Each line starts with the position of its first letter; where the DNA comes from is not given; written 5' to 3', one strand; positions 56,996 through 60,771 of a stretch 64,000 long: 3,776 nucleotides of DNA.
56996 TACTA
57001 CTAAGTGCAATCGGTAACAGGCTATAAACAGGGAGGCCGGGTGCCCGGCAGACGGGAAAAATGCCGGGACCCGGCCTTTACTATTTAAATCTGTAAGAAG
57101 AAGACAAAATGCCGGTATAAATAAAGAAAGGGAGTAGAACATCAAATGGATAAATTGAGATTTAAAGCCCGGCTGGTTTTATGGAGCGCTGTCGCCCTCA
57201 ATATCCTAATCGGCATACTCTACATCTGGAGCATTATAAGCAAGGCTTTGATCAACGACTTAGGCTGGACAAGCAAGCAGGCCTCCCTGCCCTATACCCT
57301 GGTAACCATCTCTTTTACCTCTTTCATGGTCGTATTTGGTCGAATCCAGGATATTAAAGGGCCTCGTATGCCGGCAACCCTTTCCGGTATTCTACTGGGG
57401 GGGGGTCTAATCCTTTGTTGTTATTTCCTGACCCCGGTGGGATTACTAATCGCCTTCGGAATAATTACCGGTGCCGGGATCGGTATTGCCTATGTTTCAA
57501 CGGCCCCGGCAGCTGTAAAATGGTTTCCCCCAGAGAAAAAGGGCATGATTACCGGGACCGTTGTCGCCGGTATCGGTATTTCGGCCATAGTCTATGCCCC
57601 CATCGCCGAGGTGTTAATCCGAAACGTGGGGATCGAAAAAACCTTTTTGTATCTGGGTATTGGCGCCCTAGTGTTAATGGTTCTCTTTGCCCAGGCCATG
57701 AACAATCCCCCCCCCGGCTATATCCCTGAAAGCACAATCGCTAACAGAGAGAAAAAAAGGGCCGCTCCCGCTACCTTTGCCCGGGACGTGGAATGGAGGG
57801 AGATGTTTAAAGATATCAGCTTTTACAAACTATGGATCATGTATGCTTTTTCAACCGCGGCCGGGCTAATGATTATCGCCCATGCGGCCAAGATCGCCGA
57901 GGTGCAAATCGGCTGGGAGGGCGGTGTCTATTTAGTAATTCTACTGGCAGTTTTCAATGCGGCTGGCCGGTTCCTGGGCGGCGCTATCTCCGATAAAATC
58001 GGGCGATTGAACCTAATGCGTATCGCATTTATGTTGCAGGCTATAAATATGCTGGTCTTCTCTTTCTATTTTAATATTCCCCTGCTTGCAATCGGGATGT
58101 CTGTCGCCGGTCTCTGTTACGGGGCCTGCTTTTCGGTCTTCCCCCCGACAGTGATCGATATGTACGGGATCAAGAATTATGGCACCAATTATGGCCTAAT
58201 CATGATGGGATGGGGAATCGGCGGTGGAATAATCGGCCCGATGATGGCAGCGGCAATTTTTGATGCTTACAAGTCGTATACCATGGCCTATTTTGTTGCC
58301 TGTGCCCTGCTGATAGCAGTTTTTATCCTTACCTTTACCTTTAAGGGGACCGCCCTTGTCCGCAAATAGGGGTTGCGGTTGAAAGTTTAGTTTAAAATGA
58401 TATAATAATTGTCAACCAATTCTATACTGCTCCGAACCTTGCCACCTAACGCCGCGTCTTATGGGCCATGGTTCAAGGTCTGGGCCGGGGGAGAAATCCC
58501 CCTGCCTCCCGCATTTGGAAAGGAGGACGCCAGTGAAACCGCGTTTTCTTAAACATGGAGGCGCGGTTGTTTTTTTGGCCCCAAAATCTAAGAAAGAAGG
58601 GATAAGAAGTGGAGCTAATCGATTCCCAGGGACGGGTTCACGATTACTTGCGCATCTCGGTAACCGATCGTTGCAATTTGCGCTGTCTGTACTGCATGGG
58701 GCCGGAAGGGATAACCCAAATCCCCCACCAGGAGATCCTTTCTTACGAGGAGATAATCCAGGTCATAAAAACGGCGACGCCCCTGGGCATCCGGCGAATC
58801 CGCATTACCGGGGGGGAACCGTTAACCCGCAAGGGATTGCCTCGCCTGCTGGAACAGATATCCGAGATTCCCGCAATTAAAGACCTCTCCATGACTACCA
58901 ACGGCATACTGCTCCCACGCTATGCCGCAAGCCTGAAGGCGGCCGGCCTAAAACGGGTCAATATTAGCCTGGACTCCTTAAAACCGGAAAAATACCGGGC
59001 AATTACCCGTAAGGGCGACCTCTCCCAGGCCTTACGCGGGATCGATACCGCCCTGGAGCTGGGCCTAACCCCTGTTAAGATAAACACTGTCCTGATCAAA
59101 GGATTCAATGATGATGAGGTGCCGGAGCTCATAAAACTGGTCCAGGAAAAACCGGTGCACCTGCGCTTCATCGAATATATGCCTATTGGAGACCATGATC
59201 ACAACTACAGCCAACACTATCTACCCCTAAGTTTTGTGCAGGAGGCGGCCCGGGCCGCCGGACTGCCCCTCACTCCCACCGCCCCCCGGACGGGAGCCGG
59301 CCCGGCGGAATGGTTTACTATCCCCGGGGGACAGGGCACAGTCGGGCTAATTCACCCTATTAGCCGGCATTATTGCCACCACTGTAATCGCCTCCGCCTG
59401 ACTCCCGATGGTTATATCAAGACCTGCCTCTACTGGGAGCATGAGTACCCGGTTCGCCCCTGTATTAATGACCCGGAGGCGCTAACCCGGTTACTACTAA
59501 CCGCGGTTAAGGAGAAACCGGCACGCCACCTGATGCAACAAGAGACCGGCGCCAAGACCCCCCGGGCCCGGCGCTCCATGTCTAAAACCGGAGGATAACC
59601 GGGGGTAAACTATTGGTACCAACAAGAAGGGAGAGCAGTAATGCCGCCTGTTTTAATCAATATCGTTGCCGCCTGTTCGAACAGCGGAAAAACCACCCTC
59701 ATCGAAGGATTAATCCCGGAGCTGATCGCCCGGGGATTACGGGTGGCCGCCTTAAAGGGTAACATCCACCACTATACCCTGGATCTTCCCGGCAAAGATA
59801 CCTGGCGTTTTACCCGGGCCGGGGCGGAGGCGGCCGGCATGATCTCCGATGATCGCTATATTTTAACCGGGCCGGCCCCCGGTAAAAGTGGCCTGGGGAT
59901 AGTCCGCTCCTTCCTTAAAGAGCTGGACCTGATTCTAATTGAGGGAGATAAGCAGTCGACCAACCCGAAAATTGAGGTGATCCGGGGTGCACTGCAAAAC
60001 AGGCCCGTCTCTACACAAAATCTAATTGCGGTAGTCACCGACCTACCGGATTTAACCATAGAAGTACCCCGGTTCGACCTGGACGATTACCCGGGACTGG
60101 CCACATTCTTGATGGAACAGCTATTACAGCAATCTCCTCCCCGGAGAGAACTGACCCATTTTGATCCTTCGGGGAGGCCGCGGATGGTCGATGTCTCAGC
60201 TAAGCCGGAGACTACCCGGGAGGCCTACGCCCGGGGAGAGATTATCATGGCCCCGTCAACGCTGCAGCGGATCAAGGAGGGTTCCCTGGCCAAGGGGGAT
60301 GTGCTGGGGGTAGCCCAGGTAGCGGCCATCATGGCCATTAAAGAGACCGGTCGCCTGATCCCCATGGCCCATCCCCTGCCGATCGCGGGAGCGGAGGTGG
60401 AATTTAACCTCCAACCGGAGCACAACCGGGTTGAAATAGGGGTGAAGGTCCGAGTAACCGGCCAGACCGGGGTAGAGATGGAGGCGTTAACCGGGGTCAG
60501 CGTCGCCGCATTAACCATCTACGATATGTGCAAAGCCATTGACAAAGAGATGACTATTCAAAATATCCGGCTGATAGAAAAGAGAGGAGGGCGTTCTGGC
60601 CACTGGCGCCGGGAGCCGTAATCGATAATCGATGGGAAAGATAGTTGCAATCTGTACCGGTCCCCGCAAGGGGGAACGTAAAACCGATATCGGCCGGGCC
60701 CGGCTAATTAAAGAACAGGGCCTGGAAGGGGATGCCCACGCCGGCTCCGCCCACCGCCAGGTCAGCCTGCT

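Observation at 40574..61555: About 21 kb sigma54-controlled island for putative anaerobic trihydroxybenzene (pyrogallol/hydroxyhydroquinone to phloroglucinol) catabolism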

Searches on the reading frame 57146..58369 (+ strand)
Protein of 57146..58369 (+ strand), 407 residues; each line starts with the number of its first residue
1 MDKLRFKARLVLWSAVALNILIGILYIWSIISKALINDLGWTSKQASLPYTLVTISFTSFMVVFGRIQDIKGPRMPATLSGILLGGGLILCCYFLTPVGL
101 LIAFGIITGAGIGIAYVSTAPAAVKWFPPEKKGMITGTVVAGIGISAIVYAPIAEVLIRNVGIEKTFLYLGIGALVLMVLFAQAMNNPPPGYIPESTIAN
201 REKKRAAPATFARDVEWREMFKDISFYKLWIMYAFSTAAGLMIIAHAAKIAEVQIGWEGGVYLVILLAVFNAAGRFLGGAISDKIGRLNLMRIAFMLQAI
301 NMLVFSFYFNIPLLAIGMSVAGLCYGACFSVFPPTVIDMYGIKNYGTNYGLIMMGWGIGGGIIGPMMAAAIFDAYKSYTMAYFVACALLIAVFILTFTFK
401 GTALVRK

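Call 14: search_protein_families(library=pfam, proteins=[window:57146-58369:+], max_evalue=0.00001)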
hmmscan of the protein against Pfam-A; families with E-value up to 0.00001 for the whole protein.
window:57146-58369:+ (407 aa): 1 family
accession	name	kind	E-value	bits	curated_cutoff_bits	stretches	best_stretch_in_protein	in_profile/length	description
PF07690.21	MFS_1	-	2e-42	145.8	33.4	2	20-304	9-284/347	Major Facilitator Superfamily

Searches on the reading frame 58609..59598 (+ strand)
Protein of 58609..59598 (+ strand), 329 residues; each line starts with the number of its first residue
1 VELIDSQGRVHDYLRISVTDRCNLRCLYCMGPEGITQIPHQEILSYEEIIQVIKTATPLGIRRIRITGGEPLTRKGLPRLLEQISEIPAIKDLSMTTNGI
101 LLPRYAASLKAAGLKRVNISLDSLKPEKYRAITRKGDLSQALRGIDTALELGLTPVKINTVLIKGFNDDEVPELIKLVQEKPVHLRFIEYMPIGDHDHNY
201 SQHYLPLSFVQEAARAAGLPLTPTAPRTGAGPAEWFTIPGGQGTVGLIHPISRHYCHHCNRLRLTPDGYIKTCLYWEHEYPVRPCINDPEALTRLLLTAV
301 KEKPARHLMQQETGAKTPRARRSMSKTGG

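Call 14: search_protein_families(library=pfam, proteins=[window:58609-59598:+], max_evalue=0.00001)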
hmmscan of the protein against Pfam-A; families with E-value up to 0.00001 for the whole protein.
window:58609-59598:+ (329 aa): 2 families
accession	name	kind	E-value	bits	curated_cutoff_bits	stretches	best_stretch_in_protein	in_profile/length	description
PF04055.27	Radical_SAM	-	4.2e-40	138.1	29.5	1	16-178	1-166/166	Radical SAM superfamily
PF06463.18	Mob_synth_C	-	3.3e-30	105.1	37.4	1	184-308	2-127/128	Molybdenum Cofactor Synthesis C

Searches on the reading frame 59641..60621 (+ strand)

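Call 14: search_protein_families(library=pfam, proteins=[window:59641-60621:+], max_evalue=0.00001)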
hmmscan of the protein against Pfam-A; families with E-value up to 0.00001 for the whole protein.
window:59641-60621:+ (326 aa): 2 families
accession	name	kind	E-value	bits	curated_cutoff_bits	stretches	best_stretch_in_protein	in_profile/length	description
PF01967.27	MoaC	-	6e-57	191.9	27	1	182-317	1-136/136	MoaC family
PF03205.20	MobB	-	1.3e-32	112.9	26.6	1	9-134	4-133/133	Molybdopterin guanine dinucleotide synthesis protein B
